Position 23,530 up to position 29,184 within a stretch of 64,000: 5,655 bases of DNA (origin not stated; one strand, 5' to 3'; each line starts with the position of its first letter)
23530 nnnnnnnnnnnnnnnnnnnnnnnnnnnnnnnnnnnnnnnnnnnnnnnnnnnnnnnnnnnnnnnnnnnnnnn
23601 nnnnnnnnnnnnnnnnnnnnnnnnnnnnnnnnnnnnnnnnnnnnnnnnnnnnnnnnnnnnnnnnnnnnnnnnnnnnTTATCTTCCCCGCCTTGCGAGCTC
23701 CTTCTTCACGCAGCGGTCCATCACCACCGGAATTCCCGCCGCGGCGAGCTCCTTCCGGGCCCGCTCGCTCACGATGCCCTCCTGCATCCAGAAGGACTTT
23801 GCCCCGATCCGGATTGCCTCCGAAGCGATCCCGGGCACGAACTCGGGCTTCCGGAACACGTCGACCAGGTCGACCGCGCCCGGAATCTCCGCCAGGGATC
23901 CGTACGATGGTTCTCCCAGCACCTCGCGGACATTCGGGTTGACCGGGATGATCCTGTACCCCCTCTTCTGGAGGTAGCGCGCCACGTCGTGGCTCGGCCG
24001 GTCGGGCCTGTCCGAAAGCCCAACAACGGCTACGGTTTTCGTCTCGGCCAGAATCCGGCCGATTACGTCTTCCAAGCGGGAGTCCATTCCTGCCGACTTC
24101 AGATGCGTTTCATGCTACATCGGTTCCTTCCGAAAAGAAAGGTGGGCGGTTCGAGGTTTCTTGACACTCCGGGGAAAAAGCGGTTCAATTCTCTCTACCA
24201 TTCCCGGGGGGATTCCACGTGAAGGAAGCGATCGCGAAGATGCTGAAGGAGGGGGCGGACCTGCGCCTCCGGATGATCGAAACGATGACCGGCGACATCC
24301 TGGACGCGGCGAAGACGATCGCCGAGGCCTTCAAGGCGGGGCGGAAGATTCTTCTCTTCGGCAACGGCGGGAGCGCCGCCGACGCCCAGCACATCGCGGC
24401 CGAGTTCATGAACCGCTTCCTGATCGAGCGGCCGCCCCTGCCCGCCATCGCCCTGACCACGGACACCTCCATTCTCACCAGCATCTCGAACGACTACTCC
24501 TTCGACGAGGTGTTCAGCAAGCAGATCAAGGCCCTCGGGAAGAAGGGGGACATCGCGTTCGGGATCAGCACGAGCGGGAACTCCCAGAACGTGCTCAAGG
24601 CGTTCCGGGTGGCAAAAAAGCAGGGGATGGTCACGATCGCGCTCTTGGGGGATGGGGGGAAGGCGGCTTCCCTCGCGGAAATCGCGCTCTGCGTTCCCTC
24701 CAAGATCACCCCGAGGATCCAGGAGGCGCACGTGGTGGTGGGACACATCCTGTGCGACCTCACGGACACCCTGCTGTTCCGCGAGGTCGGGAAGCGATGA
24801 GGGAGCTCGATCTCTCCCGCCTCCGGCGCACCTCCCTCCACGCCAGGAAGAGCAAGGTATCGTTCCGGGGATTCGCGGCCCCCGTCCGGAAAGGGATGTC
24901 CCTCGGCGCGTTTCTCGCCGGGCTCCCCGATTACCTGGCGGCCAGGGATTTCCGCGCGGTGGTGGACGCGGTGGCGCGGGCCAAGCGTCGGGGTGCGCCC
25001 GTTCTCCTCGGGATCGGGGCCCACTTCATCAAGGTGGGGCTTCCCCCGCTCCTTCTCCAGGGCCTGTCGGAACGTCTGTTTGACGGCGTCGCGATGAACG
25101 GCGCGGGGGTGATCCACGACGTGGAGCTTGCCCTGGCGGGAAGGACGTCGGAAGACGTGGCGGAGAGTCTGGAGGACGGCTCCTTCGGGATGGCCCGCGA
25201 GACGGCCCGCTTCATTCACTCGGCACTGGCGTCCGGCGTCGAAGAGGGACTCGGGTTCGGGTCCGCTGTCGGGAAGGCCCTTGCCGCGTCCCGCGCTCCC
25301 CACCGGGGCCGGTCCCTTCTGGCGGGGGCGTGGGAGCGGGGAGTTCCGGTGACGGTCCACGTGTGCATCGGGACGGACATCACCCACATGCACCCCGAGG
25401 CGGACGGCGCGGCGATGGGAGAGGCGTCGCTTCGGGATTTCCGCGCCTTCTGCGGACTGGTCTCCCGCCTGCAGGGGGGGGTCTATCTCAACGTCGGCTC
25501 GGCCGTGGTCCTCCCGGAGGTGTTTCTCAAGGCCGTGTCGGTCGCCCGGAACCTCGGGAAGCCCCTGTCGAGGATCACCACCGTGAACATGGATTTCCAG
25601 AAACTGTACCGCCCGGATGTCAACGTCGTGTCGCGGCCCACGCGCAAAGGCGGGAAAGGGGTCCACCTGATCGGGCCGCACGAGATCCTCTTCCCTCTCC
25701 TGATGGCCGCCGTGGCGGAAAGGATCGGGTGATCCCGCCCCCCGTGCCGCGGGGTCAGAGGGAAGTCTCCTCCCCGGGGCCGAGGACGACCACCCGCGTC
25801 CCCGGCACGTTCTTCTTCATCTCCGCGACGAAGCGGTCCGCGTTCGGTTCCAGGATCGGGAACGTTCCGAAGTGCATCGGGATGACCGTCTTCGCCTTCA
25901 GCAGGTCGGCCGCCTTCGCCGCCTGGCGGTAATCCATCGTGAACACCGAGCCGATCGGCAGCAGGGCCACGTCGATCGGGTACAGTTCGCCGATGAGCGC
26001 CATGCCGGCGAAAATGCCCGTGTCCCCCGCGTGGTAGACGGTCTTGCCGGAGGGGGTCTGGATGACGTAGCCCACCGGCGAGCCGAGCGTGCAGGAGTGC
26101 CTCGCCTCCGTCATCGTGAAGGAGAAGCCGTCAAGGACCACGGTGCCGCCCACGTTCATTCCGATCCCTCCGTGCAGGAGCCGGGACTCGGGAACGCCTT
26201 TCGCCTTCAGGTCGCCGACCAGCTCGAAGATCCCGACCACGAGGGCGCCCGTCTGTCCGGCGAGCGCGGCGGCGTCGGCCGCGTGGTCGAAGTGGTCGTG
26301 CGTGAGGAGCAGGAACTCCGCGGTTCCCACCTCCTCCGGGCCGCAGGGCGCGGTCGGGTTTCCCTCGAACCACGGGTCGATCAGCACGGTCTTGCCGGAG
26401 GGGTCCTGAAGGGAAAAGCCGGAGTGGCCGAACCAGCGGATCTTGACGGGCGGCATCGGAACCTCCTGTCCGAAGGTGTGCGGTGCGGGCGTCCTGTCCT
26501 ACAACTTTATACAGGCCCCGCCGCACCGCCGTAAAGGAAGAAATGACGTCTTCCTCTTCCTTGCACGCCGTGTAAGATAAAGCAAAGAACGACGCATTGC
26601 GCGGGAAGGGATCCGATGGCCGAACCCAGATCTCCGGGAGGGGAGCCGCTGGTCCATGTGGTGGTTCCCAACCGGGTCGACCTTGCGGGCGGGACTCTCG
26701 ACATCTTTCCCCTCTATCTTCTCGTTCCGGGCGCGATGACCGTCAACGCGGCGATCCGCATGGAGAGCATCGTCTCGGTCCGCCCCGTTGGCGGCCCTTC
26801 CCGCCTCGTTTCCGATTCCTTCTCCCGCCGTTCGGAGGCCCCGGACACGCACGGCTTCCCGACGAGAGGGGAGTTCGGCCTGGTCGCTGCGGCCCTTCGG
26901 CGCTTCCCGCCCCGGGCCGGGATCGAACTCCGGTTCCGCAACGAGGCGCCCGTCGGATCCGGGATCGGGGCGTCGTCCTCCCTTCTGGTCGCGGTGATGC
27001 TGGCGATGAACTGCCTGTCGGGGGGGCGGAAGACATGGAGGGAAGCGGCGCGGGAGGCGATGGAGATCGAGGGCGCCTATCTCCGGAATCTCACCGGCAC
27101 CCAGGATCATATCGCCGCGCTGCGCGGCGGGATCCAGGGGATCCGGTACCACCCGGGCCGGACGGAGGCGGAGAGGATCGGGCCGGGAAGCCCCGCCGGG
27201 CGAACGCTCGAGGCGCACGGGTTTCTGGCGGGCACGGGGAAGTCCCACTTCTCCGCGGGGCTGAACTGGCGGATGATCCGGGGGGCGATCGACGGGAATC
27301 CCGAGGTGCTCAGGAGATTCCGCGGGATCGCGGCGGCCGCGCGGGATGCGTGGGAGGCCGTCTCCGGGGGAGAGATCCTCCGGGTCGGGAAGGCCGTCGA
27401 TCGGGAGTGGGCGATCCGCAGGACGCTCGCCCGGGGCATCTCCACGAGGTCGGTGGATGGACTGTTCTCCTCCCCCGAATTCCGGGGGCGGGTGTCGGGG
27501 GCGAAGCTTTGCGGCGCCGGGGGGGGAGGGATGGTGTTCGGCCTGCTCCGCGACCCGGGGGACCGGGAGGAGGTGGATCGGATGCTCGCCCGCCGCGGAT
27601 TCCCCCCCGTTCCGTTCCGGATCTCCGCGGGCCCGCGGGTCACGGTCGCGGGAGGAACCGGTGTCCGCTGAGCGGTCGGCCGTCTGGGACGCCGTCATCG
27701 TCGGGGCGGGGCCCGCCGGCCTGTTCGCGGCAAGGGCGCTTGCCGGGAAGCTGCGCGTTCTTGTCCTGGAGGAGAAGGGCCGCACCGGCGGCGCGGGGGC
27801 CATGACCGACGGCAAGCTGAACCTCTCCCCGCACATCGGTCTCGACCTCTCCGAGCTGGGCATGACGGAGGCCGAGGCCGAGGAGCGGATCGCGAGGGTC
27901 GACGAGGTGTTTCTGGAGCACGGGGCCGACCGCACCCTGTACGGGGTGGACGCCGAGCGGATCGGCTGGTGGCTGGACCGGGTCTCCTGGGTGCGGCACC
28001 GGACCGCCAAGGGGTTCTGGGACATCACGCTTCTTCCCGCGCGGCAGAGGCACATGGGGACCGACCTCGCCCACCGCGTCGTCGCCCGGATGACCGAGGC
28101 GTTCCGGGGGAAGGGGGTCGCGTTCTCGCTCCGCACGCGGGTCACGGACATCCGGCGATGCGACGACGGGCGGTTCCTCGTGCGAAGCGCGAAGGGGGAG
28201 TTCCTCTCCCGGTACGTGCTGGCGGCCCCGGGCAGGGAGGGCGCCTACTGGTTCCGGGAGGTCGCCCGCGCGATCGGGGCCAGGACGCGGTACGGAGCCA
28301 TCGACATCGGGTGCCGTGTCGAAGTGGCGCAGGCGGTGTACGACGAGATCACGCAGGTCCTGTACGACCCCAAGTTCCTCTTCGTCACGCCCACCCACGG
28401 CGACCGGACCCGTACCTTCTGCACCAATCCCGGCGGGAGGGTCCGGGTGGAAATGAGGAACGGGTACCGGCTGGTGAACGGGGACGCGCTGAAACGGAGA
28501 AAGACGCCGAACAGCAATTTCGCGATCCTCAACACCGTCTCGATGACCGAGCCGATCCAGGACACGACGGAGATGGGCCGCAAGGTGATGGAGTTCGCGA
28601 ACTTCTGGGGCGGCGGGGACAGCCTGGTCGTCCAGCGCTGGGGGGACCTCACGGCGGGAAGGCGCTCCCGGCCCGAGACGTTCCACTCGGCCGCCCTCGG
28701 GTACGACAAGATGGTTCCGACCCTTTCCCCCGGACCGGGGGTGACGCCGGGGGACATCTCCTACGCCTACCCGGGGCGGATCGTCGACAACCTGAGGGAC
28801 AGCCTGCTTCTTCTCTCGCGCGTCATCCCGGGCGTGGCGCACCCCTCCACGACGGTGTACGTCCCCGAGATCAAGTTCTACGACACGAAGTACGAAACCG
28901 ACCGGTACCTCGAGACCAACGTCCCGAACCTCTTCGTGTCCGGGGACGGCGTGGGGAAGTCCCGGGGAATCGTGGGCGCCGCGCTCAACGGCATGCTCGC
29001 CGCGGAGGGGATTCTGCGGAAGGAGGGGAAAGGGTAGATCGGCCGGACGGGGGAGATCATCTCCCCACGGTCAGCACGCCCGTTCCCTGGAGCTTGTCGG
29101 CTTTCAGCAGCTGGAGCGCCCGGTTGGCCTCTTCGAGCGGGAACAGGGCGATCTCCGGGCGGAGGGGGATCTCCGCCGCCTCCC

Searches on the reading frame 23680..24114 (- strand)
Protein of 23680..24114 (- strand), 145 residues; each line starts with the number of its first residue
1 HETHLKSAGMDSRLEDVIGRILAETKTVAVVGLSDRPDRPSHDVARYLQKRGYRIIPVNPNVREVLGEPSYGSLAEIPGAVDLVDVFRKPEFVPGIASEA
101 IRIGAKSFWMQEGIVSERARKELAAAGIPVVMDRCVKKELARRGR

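Call 42: search_protein_families(library=pfam, proteins=[window:23680-24114:-], max_evalue=0.0001)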
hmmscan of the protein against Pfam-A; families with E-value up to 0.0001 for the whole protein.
window:23680-24114:- (145 aa): 1 family
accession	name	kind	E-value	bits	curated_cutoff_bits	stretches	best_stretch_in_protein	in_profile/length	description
PF13380.12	CoA_binding_2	-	1.6e-42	145.1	22.8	1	26-140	1-115/116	CoA binding domain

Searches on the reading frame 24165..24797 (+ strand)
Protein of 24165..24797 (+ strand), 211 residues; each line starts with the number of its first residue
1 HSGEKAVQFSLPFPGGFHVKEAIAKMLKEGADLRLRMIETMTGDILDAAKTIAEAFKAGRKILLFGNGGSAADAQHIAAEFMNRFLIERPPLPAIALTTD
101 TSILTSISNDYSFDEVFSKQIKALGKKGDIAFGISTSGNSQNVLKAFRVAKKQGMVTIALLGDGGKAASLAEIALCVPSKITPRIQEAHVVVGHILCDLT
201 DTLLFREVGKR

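Call 42: search_protein_families(library=pfam, proteins=[window:24165-24797:+], max_evalue=0.0001)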
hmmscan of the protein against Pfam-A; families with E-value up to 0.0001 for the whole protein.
window:24165-24797:+ (211 aa): 2 families
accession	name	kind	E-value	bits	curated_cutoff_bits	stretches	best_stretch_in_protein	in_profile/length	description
PF13580.11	SIS_2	-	2e-32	112.5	27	1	31-162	7-138/138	SIS domain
PF01380.27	SIS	-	2.2e-05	24.7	25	0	116-179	42-106/131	SIS domain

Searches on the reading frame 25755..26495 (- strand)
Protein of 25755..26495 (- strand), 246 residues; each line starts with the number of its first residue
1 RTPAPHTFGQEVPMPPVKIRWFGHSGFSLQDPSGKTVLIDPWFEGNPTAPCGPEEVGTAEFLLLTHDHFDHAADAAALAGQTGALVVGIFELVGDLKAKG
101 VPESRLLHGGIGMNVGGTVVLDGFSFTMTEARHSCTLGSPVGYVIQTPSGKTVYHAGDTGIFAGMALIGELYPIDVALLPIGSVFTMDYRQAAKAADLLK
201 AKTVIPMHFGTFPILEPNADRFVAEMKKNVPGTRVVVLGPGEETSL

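Call 22: search_protein_families(library=pfam, proteins=[window:25755-26495:-], max_evalue=0.1)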
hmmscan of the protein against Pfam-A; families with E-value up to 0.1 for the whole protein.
window:25755-26495:- (246 aa): 3 families
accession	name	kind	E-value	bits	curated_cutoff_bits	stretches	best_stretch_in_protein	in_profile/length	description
PF12706.13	Lactamase_B_2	-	6.3e-28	98.2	27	1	36-209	2-200/200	Beta-lactamase superfamily domain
PF13483.12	Lactamase_B_3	-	1.8e-23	83.7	24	1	18-208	1-160/160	Beta-lactamase superfamily domain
PF00753.33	Lactamase_B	-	1e-06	29.3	22.7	1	61-208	46-196/196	Metallo-beta-lactamase superfamily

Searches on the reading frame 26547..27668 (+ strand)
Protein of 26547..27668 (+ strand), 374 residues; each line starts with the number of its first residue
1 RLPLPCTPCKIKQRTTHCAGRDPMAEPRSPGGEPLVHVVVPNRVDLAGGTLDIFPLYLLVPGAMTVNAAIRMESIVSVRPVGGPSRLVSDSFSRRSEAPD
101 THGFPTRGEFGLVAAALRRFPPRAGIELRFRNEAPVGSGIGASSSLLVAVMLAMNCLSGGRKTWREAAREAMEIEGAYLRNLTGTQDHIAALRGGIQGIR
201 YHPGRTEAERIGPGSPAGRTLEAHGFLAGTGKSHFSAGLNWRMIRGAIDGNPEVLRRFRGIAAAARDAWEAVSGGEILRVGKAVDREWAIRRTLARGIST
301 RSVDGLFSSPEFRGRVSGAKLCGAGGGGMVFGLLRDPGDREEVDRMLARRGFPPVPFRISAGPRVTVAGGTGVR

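Call 42: search_protein_families(library=pfam, proteins=[window:26547-27668:+], max_evalue=0.0001)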
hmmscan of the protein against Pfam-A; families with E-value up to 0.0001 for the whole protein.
window:26547-27668:+ (374 aa): 2 families
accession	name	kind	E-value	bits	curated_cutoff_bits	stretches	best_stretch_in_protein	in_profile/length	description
PF00288.32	GHMP_kinases_N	-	5.8e-12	46.1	22.3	1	115-195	8-87/87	GHMP kinases N terminal domain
PF08544.19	GHMP_kinases_C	-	2.5e-07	31.4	21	1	277-349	10-81/85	GHMP kinases C terminal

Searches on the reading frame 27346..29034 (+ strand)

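Call 22: search_protein_families(library=pfam, proteins=[window:27346-29034:+], max_evalue=0.1)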
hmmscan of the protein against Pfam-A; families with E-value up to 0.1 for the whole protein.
window:27346-29034:+ (563 aa): 12 families
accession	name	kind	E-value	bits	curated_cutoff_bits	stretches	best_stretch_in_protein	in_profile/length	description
PF07992.20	Pyr_redox_2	-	9.5e-13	48.7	26.1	2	226-314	167-251/291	Pyridine nucleotide-disulphide oxidoreductase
PF03486.20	HI0933_like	-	5.9e-08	32.9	50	1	115-161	2-50/244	HI0933-like protein Rossmann domain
PF00890.30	FAD_binding_2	-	6.2e-08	32.7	20.4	1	115-306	1-212/414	FAD binding domain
PF01266.30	DAO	-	1.9e-07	31.4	27.9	1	115-299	1-203/353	FAD dependent oxidoreductase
PF21688.3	FAD-depend_C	-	2.3e-07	31.7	27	1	321-508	4-194/197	FAD-dependent protein, C-terminal domain-like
PF01946.23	Thi4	-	2.8e-06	27.2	26.2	1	112-156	16-61/235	Thi4 family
PF13450.12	NAD_binding_8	-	9.3e-06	26.3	21.9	1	118-150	1-34/68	NAD(P)-binding Rossmann-like domain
PF13738.12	Pyr_redox_3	-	3.5e-05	23.6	30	0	117-144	1-30/305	Pyridine nucleotide-disulphide oxidoreductase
PF12831.13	FAD_oxidored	-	0.0026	17.6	27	1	115-199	1-74/416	FAD dependent oxidoreductase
PF01494.25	FAD_binding_3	-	0.014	15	22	1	115-147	3-36/349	FAD binding domain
PF13454.12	NAD_binding_9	-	0.048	14.1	21.8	1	117-296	1-153/155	FAD-NAD(P)-binding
PF00070.33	Pyr_redox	-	0.055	14.4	22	0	239-276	36-73/82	Pyridine nucleotide-disulphide oxidoreductase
